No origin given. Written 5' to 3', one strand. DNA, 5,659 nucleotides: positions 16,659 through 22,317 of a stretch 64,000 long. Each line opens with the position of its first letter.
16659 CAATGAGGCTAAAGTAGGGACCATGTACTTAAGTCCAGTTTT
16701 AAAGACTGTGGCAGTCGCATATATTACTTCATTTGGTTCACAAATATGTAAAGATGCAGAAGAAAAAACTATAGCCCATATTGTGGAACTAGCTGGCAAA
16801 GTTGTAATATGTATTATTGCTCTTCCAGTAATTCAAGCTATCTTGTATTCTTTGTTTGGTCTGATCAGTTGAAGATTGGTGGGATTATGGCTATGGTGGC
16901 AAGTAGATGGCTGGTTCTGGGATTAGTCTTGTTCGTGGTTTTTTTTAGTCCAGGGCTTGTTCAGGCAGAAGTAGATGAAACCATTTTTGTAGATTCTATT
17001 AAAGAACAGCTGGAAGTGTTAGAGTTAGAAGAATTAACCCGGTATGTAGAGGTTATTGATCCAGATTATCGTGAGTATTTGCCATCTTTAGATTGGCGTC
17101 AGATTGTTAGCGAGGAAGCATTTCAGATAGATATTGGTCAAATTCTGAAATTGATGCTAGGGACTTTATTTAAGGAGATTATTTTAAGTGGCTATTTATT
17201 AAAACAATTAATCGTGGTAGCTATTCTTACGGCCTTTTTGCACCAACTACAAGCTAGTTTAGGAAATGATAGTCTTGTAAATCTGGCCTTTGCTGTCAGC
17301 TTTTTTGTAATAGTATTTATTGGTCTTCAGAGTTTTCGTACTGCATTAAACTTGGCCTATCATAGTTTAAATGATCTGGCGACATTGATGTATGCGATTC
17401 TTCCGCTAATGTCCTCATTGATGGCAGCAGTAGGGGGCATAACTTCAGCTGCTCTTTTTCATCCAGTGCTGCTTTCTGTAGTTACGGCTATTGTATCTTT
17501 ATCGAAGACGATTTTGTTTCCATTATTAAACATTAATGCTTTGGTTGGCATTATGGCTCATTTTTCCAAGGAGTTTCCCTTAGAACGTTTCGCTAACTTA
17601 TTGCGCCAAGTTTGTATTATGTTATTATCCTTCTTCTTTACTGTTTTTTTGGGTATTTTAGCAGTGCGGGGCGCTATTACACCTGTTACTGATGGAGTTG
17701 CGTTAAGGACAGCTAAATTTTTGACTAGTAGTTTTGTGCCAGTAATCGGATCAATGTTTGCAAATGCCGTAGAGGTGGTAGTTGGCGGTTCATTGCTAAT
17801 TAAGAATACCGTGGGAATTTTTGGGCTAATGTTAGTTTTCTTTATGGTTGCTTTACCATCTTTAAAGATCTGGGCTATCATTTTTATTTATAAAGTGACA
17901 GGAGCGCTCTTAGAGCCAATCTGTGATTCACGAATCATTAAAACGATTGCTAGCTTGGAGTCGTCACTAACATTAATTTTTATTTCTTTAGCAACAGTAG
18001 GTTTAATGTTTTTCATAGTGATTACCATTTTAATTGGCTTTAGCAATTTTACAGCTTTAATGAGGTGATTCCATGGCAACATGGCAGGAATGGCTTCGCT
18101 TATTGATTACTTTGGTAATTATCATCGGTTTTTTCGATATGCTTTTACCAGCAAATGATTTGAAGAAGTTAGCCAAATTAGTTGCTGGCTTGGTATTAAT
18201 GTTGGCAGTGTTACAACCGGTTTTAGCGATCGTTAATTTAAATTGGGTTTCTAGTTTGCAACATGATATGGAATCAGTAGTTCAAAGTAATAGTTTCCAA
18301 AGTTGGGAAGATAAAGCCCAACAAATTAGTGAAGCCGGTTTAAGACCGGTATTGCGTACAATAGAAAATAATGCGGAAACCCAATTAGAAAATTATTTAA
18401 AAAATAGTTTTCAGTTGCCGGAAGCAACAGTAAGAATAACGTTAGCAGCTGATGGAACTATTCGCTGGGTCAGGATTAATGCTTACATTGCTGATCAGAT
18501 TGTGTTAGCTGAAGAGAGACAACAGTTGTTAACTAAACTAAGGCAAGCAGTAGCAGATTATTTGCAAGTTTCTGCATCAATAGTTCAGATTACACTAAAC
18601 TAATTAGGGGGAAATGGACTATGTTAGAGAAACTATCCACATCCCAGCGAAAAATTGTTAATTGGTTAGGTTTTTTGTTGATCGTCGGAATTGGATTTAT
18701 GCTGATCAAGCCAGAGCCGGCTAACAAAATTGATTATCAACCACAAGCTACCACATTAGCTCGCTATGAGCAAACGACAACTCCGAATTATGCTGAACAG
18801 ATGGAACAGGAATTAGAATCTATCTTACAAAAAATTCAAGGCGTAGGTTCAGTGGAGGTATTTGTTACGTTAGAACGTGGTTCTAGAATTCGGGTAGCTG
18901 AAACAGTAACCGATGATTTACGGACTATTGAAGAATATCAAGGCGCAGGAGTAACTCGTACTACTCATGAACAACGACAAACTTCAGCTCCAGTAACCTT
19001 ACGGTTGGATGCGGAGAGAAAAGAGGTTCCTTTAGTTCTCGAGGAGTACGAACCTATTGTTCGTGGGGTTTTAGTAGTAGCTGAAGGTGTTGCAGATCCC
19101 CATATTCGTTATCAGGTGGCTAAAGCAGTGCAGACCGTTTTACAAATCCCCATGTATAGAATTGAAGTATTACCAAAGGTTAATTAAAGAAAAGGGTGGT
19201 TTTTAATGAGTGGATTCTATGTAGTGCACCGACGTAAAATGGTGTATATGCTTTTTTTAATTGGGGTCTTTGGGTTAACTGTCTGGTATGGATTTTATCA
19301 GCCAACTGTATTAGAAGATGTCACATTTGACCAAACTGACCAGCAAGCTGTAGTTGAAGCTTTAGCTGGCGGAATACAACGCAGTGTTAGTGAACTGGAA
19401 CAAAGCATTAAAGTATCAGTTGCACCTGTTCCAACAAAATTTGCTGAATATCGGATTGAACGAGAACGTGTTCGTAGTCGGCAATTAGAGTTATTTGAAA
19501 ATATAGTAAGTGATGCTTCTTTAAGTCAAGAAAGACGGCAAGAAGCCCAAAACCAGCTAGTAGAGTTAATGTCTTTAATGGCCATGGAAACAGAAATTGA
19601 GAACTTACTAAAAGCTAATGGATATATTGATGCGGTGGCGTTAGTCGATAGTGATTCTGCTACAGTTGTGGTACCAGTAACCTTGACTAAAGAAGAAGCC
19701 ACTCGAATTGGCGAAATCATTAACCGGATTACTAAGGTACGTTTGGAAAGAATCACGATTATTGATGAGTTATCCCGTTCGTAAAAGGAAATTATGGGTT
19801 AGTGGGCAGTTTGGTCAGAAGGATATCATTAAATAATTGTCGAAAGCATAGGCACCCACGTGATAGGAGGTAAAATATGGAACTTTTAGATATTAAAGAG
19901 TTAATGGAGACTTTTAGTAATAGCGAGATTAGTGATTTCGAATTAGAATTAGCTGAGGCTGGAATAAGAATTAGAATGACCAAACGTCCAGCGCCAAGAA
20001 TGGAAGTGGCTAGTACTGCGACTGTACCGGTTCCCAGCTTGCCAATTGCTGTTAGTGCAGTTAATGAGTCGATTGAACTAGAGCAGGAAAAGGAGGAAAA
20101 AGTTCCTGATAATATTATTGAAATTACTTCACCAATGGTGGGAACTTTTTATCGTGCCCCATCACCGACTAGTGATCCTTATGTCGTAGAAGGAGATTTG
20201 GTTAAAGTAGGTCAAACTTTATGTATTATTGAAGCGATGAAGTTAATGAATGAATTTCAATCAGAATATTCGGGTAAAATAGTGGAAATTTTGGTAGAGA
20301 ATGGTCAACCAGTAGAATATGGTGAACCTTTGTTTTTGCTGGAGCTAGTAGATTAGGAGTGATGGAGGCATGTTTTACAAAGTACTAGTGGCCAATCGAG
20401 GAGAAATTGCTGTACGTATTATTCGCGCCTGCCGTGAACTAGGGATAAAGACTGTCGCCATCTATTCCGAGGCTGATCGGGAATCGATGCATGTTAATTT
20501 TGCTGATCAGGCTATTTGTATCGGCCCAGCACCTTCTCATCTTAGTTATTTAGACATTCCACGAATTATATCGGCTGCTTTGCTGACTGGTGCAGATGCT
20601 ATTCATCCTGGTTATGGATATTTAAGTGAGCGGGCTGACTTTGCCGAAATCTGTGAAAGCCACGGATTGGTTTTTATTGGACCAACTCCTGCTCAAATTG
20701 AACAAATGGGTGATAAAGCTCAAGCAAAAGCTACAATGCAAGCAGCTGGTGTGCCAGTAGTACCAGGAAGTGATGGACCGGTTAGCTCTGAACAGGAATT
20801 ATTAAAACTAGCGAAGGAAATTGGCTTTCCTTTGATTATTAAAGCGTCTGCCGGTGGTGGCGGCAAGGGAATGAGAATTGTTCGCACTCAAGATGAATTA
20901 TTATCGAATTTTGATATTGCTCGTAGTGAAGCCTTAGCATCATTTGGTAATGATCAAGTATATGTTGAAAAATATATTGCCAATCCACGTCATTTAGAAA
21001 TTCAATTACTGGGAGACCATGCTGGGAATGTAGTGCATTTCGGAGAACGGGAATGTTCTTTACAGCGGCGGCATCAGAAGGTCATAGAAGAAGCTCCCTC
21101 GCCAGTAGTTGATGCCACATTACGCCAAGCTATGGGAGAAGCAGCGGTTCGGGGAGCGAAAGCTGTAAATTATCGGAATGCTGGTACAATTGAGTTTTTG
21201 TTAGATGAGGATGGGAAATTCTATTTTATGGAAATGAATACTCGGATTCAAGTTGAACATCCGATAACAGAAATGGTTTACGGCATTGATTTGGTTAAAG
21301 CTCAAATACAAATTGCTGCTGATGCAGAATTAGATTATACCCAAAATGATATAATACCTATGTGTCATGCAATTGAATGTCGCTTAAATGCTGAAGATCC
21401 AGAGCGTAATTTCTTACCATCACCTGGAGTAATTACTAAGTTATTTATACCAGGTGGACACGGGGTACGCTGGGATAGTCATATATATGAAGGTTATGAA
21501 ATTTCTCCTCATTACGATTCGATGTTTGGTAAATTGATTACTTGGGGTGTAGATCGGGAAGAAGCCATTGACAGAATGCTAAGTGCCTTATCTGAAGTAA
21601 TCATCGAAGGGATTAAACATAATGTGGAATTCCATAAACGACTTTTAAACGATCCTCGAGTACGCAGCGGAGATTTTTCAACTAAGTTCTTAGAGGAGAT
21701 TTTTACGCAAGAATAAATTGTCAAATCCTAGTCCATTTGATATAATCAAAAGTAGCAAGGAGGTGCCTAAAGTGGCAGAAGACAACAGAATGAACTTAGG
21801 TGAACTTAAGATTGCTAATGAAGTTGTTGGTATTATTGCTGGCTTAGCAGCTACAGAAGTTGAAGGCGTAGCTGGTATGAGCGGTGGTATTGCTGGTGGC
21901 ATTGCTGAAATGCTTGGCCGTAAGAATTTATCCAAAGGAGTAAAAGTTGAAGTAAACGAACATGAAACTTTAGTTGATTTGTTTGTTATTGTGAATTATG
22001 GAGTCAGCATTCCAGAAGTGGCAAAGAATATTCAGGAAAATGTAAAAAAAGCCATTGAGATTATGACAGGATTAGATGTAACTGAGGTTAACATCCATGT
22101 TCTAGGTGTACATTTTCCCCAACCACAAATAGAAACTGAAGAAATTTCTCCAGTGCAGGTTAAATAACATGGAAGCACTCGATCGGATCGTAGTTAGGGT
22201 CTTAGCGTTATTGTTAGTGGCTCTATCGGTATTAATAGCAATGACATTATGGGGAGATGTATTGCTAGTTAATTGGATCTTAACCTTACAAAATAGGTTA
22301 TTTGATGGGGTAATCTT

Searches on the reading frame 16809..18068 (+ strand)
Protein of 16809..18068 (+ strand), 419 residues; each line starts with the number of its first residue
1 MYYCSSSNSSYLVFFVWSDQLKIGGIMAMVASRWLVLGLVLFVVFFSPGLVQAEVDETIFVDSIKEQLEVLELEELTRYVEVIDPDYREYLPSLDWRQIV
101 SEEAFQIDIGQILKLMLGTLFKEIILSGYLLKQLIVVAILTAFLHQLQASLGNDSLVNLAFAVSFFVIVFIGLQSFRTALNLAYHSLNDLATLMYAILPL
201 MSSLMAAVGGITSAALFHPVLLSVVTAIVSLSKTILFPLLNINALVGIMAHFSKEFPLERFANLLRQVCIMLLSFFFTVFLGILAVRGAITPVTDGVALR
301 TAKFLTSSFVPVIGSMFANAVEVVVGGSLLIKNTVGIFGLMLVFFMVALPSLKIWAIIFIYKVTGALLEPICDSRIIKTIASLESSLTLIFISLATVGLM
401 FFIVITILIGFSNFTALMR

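Call 46: search_protein_families(library=pfam, proteins=[window:16809-18068:+], max_evalue=0.00001)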
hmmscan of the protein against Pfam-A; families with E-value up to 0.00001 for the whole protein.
window:16809-18068:+ (419 aa): 1 family
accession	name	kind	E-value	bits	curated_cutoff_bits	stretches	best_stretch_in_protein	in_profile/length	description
PF09546.15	Spore_III_AE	-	4.3e-87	292.8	27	1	98-410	9-319/321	Stage III sporulation protein AE (spore_III_AE)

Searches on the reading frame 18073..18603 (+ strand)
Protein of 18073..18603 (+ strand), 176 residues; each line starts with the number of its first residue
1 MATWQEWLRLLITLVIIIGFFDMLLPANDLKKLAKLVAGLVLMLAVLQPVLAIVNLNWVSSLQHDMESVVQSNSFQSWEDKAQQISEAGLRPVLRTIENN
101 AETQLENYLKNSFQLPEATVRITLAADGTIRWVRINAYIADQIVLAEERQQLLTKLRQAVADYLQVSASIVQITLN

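Call 46: search_protein_families(library=pfam, proteins=[window:18073-18603:+], max_evalue=0.00001)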
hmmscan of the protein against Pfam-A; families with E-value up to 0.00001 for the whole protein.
window:18073-18603:+ (176 aa): 1 family
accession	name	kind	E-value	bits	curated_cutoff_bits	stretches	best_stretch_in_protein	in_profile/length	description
PF09581.16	Spore_III_AF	-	7.7e-21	75.4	28.3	1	12-131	1-118/185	Stage III sporulation protein AF (Spore_III_AF)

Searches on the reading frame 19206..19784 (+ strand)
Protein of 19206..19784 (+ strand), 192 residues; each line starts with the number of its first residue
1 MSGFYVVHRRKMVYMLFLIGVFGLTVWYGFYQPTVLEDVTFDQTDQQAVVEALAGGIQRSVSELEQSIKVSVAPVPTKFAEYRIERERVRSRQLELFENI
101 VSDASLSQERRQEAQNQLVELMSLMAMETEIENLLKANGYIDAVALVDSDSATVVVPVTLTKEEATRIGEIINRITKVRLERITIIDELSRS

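Call 46: search_protein_families(library=pfam, proteins=[window:19206-19784:+], max_evalue=0.00001)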
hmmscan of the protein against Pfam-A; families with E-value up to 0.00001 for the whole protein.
window:19206-19784:+ (192 aa): 1 family
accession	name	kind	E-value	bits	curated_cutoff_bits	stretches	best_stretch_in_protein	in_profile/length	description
PF12685.13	SpoIIIAH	-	1.5e-30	107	30.6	1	71-185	76-191/191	SpoIIIAH-like protein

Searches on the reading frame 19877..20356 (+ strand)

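Call 46: search_protein_families(library=pfam, proteins=[window:19877-20356:+], max_evalue=0.00001)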
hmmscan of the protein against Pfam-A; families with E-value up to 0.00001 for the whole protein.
window:19877-20356:+ (159 aa): 2 families
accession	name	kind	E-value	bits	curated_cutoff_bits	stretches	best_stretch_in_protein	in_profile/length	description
PF00364.28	Biotin_lipoyl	-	1.4e-23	82.9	22.1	1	82-154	2-72/73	Biotin-requiring enzyme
PF13533.13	Biotin_lipoyl_2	-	1.7e-08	34.5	29.8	0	128-153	4-29/32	Biotin-lipoyl like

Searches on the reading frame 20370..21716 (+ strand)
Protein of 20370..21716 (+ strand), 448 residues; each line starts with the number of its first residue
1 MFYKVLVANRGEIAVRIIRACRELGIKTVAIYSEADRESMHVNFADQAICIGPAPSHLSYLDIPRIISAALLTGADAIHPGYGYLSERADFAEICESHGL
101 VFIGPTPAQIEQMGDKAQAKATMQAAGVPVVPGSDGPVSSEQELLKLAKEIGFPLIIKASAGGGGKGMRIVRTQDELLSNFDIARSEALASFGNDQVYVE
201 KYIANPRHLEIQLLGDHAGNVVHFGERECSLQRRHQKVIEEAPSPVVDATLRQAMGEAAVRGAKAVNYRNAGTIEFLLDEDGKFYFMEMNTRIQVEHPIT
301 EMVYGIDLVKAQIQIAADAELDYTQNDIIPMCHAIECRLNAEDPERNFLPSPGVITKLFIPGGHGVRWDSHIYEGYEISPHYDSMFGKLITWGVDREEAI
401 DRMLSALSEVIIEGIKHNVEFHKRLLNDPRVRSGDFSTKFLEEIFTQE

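Call 46: search_protein_families(library=pfam, proteins=[window:20370-21716:+], max_evalue=0.00001)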
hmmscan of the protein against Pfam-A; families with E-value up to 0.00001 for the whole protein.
window:20370-21716:+ (448 aa): 5 families
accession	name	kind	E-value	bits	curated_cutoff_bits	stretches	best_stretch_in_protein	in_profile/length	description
PF02786.22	CPSase_L_D2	-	4.1e-80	268.7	19.8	1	115-322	1-209/211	Carbamoyl-phosphate synthase L chain, ATP binding domain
PF00289.28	Biotin_carb_N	-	1.8e-47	160.8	25.5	1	1-110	1-110/110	Biotin carboxylase, N-terminal domain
PF02785.25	Biotin_carb_C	-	1.4e-41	141.4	32.4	1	336-443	1-108/108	Biotin carboxylase C-terminal domain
PF07478.18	Dala_Dala_lig_C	-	4.3e-12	46.4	24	1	141-291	25-174/204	D-ala D-ala ligase C-terminus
PF02222.28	ATP-grasp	-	4.2e-08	33.5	27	1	138-292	16-162/179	ATP-grasp domain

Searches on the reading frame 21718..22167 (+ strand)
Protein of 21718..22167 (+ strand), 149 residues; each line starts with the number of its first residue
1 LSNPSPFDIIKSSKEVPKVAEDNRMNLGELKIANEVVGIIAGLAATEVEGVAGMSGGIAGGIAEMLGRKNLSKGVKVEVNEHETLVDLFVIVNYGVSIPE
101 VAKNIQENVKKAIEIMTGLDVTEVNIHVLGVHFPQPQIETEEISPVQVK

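Call 46: search_protein_families(library=pfam, proteins=[window:21718-22167:+], max_evalue=0.00001)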
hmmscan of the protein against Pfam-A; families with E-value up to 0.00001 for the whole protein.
window:21718-22167:+ (149 aa): 1 family
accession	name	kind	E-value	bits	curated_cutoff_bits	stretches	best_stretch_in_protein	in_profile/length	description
PF03780.18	Asp23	-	2.3e-38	131.4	28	1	27-131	2-107/108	Asp23 family, cell envelope-related function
